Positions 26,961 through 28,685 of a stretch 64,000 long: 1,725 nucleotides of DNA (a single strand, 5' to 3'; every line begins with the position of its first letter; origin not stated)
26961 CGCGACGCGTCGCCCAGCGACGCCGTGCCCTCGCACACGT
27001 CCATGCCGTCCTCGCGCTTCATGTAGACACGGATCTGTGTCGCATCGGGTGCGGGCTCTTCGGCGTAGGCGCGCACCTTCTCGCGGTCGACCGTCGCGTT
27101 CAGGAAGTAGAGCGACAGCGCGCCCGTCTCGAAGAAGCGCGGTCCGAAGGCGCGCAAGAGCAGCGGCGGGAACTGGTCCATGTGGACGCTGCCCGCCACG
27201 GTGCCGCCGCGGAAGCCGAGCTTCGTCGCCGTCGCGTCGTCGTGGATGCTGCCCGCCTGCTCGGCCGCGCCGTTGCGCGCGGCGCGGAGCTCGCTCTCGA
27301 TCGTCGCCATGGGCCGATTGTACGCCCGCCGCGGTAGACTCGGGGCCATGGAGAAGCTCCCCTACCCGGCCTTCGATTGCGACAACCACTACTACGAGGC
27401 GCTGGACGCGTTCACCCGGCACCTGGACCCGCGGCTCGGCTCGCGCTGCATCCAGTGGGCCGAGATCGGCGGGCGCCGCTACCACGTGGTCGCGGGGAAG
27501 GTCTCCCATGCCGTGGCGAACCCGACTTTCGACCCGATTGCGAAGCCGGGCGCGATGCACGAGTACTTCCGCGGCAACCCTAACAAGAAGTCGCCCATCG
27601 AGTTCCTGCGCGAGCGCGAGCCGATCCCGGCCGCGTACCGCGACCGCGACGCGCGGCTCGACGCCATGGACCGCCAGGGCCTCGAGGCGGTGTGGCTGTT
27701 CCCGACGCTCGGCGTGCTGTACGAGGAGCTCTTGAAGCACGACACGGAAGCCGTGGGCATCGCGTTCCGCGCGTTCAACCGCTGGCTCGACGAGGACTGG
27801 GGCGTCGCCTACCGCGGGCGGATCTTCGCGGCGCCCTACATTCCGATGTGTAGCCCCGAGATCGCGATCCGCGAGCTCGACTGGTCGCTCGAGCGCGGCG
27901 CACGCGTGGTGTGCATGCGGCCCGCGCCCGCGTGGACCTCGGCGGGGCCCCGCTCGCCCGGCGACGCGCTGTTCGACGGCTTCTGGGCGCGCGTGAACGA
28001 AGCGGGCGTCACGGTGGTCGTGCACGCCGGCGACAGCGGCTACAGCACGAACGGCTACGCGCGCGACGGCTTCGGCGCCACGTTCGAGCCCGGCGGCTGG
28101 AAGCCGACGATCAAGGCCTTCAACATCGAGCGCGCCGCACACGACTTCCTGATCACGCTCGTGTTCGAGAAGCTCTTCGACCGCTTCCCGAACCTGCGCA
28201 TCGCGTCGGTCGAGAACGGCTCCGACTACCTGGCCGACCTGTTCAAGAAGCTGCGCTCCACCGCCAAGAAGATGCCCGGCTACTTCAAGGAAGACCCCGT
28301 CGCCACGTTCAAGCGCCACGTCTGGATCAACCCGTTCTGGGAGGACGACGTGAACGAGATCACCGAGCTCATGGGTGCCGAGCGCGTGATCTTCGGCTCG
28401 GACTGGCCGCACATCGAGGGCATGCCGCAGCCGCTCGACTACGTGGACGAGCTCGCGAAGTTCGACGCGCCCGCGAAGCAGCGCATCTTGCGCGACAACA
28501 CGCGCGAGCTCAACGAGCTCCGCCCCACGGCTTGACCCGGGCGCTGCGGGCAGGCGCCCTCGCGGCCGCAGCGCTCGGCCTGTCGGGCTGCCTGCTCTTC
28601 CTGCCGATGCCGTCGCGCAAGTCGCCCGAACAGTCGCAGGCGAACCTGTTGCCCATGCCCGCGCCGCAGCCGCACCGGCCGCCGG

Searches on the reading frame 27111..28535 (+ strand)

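Call 60: search_protein_families(library=pfam, proteins=[window:27111-28535:+], max_evalue=0.00001)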
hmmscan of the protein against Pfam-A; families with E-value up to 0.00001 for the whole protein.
window:27111-28535:+ (474 aa): 1 family
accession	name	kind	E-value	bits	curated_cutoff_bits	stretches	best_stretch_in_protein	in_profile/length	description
PF04909.20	Amidohydro_2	-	2.6e-18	67.2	26.4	1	178-467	20-286/289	Amidohydrolase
